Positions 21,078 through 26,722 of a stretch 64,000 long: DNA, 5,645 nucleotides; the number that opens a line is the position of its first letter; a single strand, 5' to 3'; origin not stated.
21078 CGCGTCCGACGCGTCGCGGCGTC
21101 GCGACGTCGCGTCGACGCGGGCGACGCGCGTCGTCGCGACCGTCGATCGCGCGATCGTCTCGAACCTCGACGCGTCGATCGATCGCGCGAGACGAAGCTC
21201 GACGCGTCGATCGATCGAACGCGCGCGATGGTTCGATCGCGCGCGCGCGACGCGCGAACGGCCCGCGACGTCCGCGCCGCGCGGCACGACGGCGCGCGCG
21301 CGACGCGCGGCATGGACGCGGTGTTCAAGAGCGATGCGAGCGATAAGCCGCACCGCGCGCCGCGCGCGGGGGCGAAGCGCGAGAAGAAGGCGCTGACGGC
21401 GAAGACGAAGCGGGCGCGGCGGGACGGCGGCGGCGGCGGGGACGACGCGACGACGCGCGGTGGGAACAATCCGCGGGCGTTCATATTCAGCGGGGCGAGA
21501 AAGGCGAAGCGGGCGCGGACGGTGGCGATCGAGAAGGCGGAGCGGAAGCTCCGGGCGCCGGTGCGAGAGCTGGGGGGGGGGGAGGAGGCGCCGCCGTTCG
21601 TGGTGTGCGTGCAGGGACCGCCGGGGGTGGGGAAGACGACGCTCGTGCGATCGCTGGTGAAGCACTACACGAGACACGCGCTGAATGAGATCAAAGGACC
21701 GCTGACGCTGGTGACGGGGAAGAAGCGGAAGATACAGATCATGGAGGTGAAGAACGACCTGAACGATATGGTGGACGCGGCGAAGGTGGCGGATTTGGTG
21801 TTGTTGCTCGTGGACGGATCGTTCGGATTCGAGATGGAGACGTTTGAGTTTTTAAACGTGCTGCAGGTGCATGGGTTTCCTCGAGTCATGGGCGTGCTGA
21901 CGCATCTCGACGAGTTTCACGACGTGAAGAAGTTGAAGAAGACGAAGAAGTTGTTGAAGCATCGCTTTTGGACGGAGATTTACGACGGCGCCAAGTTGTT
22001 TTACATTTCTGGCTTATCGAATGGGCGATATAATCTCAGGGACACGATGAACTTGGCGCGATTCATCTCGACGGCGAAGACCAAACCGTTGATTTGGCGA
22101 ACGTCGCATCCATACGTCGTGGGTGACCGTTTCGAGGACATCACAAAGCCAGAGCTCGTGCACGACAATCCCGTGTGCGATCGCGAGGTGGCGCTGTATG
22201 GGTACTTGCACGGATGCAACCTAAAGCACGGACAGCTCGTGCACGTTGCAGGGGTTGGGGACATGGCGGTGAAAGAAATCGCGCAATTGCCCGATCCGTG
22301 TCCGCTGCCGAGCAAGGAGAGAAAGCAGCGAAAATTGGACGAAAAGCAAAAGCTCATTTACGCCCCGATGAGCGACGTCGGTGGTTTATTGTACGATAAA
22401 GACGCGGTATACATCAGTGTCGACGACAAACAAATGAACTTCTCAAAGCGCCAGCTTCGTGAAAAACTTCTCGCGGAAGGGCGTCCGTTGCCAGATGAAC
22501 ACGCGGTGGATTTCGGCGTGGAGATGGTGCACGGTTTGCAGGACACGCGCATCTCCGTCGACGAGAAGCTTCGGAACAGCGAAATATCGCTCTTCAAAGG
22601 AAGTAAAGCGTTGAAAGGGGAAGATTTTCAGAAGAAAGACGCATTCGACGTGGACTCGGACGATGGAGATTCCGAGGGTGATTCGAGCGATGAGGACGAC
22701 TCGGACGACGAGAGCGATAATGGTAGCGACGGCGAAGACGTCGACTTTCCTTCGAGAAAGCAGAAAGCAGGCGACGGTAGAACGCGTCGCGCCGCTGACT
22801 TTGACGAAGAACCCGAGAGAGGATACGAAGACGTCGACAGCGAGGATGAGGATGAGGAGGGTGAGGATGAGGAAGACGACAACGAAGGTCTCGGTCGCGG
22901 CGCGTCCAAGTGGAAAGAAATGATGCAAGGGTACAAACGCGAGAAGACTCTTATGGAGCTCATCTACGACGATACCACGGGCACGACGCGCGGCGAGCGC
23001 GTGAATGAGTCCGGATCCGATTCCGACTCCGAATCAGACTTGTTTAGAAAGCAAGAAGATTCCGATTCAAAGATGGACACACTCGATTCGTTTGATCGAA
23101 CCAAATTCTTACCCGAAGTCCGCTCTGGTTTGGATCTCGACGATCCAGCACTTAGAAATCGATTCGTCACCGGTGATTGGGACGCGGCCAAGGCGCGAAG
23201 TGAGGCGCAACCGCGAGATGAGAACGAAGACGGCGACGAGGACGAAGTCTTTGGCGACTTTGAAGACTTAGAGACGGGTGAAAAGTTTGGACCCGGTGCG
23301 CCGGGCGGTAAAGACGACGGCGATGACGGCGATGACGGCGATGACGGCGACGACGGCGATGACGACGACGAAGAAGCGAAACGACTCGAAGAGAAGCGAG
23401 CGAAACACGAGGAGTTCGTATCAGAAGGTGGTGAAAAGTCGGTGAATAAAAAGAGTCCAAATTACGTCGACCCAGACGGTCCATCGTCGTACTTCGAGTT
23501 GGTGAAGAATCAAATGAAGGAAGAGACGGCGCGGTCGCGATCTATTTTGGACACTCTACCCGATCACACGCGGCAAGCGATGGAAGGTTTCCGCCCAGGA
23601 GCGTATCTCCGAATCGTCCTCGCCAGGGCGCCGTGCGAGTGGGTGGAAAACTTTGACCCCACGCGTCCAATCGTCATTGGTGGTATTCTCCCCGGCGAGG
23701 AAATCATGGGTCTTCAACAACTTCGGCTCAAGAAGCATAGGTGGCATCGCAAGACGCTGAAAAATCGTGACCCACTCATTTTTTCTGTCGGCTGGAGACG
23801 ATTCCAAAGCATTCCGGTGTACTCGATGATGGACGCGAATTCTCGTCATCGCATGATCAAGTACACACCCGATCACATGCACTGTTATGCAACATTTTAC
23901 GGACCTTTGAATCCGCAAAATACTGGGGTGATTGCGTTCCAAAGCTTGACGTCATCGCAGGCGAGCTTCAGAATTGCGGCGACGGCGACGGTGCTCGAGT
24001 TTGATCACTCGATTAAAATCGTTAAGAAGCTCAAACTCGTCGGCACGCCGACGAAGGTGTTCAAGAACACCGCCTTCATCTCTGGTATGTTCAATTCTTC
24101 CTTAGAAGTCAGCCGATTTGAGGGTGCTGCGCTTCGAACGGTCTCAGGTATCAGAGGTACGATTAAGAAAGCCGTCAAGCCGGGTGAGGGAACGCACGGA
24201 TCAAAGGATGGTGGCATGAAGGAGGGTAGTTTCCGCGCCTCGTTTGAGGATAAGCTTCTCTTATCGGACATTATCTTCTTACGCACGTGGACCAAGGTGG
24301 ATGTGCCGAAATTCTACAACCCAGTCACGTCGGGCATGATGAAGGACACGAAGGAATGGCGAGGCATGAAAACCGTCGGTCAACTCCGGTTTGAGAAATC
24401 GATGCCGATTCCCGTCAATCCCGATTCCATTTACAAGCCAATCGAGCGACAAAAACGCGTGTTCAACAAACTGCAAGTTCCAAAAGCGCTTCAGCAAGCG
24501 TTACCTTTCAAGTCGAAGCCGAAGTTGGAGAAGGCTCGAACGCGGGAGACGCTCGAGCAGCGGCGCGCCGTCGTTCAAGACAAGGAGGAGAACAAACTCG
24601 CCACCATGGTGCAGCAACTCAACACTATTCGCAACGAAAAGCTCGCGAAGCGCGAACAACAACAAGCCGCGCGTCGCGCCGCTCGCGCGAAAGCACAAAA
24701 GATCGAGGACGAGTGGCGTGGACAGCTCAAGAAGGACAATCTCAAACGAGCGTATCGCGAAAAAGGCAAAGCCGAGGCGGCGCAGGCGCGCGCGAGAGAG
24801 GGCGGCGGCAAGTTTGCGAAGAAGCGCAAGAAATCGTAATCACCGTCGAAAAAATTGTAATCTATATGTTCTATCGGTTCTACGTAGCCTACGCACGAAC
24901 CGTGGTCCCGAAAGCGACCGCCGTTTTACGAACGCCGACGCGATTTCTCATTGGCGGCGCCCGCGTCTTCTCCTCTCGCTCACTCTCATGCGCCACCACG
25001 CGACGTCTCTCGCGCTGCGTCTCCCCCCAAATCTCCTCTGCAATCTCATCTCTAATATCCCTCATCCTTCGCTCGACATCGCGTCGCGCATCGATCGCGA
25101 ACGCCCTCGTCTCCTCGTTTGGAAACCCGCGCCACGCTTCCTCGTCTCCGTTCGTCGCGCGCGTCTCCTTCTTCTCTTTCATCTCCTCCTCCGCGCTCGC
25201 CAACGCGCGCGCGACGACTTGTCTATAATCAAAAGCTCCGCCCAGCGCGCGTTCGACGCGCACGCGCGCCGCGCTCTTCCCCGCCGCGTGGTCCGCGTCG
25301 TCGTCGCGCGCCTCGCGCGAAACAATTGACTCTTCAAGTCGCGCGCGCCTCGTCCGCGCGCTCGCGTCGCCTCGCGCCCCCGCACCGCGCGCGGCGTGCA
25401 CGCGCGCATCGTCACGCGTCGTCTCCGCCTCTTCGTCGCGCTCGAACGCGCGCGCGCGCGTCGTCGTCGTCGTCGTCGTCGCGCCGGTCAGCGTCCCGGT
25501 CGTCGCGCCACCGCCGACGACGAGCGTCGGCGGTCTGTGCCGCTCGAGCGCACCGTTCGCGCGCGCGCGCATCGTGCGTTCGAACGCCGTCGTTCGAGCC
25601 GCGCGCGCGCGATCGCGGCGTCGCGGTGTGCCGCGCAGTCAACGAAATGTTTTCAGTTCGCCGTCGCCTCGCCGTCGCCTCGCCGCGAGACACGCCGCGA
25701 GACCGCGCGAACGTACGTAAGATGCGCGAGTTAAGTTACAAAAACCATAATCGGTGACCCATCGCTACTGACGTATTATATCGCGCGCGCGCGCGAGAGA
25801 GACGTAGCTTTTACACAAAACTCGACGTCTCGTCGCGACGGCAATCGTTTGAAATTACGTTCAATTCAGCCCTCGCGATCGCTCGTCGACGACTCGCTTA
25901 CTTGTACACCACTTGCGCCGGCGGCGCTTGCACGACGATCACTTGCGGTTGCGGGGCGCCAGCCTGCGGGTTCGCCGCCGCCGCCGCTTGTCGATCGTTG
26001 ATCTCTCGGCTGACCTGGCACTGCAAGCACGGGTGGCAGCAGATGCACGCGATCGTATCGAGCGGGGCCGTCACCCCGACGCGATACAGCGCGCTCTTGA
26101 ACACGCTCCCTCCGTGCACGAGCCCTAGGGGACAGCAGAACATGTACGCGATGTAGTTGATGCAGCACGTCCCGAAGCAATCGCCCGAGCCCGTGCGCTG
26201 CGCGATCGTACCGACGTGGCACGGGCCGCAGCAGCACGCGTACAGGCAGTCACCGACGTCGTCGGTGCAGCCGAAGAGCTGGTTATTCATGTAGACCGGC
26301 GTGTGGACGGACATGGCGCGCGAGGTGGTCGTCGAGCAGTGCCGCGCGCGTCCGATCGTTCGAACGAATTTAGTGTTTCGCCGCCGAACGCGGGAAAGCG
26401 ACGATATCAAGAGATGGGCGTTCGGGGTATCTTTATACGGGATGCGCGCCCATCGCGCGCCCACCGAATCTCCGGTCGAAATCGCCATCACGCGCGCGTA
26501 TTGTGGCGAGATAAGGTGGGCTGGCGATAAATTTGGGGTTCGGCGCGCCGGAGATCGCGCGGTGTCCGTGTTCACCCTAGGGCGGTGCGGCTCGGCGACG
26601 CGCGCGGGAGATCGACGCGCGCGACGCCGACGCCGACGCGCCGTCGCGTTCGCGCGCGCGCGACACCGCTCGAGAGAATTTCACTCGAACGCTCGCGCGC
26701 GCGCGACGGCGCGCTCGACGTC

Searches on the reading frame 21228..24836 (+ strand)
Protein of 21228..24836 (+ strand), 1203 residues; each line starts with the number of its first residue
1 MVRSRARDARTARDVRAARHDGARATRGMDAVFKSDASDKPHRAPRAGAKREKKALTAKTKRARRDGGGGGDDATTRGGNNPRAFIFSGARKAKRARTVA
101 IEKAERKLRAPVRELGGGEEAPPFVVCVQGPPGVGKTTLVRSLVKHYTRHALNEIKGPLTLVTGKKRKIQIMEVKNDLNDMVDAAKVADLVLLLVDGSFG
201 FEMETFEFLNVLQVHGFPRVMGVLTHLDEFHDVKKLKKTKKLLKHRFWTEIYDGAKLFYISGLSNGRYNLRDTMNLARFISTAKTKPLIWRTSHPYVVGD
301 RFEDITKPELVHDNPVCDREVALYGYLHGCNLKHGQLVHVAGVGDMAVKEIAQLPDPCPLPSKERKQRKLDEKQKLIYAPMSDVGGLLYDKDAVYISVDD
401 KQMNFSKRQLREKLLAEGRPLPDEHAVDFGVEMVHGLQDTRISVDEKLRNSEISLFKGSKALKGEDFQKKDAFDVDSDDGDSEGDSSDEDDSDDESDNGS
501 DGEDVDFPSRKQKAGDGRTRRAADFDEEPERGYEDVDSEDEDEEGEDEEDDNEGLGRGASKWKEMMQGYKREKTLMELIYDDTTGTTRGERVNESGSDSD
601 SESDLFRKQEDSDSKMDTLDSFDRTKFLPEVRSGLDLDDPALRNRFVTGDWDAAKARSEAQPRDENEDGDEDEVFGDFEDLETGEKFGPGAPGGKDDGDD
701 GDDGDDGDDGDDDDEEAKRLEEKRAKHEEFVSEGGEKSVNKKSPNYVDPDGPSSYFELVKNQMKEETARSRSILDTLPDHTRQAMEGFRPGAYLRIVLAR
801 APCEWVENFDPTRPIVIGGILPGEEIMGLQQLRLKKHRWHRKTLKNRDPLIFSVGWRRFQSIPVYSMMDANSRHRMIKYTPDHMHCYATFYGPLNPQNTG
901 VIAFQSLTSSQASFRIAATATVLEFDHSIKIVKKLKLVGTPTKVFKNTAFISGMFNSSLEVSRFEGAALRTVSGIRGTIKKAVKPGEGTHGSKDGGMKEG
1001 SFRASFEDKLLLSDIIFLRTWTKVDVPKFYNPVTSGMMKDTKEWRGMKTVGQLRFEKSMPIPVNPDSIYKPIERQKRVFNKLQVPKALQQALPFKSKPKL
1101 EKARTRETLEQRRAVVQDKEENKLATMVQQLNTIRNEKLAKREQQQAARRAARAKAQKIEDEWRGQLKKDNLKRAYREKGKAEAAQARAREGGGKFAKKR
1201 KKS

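Call 52: search_protein_families(library=pfam, proteins=[window:21228-24836:+], max_evalue=0.0001)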
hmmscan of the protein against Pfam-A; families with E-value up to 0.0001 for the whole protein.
window:21228-24836:+ (1203 aa): 5 families
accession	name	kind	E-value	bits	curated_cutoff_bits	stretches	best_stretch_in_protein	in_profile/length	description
PF04950.18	RIBIOP_C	-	2.1e-85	287.2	25.8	1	713-1025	6-290/291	40S ribosome biogenesis protein Tsr1 and BMS1 C-terminal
PF08142.18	AARP2CN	-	5.3e-27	93.7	23.8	1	284-357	1-73/73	AARP2CN (NUC121) domain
PF22298.2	Tsr1_G-like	-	1.8e-07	31.5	27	1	165-241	48-127/161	Tsr1, G-like domain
PF00009.33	GTP_EFTU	-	1.9e-05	24.8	26.5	0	179-266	84-173/188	Elongation factor Tu GTP binding domain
PF00004.35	AAA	-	4.7e-05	24.3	21.2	0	126-195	1-63/131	ATPase family associated with various cellular activities (AAA)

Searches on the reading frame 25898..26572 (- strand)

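Call 52: search_protein_families(library=pfam, proteins=[window:25898-26572:-], max_evalue=0.0001)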
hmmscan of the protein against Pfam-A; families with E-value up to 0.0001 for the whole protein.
window:25898-26572:- (224 aa): 1 family
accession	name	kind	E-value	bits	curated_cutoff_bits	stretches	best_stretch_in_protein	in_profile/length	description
PF04749.22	PLAC8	-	5.4e-08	34.1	34.4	1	97-190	3-101/101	PLAC8 family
